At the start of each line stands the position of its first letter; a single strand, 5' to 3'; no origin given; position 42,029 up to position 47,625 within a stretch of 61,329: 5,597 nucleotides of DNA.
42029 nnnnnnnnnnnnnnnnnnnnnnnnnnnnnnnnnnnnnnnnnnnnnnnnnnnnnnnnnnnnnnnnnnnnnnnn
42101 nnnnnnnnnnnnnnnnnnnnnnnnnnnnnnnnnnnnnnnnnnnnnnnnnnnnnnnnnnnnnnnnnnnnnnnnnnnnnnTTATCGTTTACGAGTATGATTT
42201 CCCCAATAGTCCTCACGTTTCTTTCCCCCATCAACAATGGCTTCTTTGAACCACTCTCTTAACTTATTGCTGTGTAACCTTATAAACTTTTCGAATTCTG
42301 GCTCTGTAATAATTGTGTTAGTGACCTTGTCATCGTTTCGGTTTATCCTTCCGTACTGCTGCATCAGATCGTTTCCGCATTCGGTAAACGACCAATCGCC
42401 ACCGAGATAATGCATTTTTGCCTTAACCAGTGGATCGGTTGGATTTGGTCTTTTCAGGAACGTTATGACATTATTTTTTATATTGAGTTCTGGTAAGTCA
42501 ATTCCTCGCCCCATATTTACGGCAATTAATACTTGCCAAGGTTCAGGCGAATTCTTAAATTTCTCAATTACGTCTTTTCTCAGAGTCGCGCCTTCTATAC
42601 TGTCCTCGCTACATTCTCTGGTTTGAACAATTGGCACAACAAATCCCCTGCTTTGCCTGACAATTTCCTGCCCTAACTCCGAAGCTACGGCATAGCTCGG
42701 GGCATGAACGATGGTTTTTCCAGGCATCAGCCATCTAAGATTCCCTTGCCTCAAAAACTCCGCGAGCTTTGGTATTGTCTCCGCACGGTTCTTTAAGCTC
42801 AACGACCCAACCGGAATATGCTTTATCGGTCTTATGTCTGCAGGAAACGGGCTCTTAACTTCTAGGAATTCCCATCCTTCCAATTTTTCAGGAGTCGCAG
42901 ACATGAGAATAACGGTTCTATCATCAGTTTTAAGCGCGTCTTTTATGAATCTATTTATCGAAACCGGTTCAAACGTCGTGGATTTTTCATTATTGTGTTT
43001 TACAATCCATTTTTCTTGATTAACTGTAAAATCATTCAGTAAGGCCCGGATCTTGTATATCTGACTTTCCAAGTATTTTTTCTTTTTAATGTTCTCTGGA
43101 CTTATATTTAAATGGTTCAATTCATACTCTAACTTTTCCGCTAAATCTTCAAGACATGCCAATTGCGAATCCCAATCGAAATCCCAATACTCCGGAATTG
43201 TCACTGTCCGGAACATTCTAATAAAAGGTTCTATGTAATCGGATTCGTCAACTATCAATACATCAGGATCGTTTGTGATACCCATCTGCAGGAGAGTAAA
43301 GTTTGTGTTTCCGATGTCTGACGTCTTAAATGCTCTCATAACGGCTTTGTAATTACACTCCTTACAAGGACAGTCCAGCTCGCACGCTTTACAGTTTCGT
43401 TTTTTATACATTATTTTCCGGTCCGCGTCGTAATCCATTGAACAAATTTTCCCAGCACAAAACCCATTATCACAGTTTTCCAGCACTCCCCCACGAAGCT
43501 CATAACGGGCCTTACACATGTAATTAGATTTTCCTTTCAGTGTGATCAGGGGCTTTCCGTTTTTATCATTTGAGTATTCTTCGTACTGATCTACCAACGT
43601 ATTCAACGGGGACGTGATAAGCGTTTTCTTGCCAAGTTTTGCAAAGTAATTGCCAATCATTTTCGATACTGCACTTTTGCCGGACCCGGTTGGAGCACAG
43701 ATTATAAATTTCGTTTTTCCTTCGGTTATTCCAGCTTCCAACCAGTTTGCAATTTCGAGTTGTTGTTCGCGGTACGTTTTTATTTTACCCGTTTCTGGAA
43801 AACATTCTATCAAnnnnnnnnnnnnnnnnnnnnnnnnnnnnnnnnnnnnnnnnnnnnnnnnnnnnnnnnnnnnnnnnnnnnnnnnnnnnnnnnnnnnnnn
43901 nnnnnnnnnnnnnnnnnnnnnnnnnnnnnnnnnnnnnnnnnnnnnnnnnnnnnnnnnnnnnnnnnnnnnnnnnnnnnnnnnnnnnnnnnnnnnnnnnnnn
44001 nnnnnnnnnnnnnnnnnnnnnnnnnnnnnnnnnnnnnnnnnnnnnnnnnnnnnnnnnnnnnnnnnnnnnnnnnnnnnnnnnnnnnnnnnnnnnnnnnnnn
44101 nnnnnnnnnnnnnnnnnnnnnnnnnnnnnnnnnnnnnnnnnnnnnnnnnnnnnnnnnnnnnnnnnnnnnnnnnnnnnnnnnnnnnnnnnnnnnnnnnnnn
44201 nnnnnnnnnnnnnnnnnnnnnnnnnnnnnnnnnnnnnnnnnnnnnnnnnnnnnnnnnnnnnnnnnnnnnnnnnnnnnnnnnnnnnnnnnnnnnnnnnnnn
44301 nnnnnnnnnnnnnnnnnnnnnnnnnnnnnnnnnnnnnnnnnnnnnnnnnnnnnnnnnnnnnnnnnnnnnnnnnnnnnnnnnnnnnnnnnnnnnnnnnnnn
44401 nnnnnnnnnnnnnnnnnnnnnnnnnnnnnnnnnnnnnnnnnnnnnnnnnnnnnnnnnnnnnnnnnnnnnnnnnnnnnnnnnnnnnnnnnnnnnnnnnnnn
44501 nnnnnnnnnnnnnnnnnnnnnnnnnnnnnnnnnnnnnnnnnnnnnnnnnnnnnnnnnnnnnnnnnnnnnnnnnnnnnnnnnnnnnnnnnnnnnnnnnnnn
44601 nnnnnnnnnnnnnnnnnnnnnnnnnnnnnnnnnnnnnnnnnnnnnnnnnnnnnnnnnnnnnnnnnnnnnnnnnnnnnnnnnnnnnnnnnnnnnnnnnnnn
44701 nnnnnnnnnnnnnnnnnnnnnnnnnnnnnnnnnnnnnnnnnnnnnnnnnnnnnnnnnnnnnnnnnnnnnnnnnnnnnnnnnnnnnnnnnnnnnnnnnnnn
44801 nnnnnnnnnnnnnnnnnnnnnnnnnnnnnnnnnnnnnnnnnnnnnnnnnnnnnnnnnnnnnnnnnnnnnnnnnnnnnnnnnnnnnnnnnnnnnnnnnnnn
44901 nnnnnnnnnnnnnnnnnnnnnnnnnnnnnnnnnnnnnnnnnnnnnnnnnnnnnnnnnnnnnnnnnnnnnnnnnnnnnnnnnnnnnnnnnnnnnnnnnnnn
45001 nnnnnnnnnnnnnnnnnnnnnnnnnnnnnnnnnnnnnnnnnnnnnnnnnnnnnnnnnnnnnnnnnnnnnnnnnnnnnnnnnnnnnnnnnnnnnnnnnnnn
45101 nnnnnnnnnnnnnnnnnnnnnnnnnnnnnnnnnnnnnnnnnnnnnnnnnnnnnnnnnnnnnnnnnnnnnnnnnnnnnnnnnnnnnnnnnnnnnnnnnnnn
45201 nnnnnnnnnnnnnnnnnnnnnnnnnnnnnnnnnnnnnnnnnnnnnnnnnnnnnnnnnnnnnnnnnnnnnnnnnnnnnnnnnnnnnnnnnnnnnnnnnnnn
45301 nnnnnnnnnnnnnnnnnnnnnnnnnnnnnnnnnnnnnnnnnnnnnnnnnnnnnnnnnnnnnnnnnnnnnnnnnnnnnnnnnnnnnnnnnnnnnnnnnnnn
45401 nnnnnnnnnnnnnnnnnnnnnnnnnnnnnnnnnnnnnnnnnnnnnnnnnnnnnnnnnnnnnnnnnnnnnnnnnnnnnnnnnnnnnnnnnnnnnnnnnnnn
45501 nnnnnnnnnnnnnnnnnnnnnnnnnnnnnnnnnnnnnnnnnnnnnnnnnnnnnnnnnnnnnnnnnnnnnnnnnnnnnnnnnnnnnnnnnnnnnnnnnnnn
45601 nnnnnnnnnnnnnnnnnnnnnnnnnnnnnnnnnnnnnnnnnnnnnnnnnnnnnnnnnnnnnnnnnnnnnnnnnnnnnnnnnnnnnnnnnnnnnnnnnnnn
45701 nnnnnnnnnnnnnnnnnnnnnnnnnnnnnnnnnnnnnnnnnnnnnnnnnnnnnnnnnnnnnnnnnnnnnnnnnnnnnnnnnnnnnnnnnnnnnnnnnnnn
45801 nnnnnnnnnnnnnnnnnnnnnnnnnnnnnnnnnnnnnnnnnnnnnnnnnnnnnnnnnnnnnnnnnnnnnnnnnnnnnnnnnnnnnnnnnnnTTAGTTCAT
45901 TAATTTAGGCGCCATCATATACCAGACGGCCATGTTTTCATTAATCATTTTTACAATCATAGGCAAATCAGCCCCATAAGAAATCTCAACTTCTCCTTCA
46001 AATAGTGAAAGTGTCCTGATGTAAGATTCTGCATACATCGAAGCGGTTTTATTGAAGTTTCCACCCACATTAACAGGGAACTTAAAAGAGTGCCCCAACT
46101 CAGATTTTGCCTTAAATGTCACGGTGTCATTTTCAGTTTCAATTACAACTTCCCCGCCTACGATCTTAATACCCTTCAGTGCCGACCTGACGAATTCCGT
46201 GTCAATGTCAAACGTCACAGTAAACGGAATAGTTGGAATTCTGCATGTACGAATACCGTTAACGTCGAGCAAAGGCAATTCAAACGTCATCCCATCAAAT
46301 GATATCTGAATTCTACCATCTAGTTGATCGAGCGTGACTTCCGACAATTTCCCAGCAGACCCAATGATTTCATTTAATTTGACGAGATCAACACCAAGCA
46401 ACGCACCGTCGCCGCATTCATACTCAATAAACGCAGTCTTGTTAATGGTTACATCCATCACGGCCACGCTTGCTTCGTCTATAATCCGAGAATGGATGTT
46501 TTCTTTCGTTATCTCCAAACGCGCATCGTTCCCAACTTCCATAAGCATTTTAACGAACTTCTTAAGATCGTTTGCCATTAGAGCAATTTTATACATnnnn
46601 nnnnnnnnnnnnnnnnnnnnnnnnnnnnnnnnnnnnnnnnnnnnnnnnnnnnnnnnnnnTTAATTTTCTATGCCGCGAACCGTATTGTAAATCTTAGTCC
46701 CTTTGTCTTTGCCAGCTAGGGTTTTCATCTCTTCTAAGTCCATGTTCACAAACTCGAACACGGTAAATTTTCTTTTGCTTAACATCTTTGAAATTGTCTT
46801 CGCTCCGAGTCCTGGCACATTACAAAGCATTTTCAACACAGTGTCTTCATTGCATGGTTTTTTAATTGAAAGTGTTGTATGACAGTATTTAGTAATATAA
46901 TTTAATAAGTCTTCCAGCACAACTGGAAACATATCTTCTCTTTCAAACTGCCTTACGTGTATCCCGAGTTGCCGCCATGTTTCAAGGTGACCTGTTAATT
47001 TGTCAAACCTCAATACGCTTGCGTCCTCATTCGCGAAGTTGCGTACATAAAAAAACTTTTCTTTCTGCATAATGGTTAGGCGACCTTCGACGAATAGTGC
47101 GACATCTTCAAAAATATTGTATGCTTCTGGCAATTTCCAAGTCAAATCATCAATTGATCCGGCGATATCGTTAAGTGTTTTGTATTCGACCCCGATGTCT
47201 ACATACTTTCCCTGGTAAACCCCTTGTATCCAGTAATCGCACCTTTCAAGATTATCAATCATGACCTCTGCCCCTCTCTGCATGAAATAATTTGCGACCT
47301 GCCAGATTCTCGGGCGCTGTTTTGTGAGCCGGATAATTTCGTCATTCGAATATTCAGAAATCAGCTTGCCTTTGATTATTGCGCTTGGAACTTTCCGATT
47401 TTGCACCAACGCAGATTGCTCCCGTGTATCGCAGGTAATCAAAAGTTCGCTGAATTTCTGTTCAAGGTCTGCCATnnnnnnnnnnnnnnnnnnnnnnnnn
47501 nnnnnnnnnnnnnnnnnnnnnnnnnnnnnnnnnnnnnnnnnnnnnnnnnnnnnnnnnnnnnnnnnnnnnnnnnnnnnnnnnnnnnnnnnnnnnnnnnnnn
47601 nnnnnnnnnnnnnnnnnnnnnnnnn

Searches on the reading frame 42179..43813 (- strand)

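Call 12: search_protein_families(library=pfam, proteins=[window:42179-43813:-], max_evalue=0.01)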
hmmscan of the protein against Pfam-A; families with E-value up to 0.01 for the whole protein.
window:42179-43813:- (544 aa): 4 families
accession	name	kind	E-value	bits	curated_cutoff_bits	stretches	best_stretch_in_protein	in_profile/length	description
PF13307.12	Helicase_C_2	-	1.4e-11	45.2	25.3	1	363-523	8-168/170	Helicase C-terminal domain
PF00270.35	DEAD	-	5.5e-07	29.9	26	1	30-79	12-63/167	DEAD/DEAH box helicase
PF04851.21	ResIII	-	1.3e-05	25.6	22.5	1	13-79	3-71/164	Type III restriction enzyme, res subunit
PF00271.37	Helicase_C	-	0.0094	16.6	23.5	0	410-492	52-108/110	Helicase conserved C-terminal domain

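Call 13: search_protein_families(library=phrogs, proteins=[window:42179-43813:-], max_evalue=0.001)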
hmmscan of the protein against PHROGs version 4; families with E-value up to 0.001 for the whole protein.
window:42179-43813:- (544 aa): 3 families
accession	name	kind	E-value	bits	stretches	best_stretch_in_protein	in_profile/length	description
phrog_2488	-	DNA, RNA and nucleotide metabolism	2.8e-43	149.5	2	12-206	17-199/579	DNA helicase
phrog_16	-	DNA, RNA and nucleotide metabolism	9.9e-09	34.9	1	10-81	270-341/986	DNA helicase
phrog_16259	-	DNA, RNA and nucleotide metabolism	0.00082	19.7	0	29-78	126-177/330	DNA helicase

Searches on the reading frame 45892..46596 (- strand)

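Call 70: search_protein_families(library=pfam, proteins=[window:45892-46596:-], max_evalue=0.01)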
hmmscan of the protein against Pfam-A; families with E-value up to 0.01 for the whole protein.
window:45892-46596:- (234 aa): 2 families
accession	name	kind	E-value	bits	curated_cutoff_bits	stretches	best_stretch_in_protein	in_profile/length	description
PF00705.23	PCNA_N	-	7.2e-09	35.9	20.3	1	10-94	11-95/127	Proliferating cell nuclear antigen, N-terminal domain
PF02747.20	PCNA_C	-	0.0081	16.8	23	0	134-169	17-51/128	Proliferating cell nuclear antigen, C-terminal domain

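Call 102: search_protein_families(library=phrogs, proteins=[window:45892-46593:-], max_evalue=0.001)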
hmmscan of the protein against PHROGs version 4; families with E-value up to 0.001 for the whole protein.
window:45892-46593:- (233 aa): 1 family
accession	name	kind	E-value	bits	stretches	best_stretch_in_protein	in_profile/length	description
phrog_947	-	DNA, RNA and nucleotide metabolism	3.6e-08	33.8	1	9-140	11-140/368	DNA polymerase processivity factor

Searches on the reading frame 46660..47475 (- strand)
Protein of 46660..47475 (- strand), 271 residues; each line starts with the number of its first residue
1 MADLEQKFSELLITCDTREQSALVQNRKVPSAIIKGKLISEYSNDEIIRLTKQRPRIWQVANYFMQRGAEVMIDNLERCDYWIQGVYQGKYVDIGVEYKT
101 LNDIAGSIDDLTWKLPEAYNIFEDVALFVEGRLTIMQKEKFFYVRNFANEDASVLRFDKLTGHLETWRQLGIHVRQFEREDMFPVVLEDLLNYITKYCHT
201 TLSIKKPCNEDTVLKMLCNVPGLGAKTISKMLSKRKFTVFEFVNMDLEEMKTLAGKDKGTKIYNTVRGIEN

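Call 70: search_protein_families(library=pfam, proteins=[window:46660-47475:-], max_evalue=0.01)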
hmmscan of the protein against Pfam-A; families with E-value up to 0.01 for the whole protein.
window:46660-47475:- (271 aa): 3 families
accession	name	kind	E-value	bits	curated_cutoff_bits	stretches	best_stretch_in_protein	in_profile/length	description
PF14520.12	HHH_5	-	0.002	19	27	1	215-257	2-44/57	Helix-hairpin-helix domain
PF21999.2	IMS_HHH_1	-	0.0022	18.9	27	1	219-269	2-52/53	DNA polymerase-iota, thumb domain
PF02732.21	ERCC4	-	0.0051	17.2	24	1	60-138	10-94/140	ERCC4 domain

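Call 102: search_protein_families(library=phrogs, proteins=[window:46660-47472:-], max_evalue=0.001)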
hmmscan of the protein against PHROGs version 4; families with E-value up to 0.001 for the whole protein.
window:46660-47472:- (270 aa): 0 families
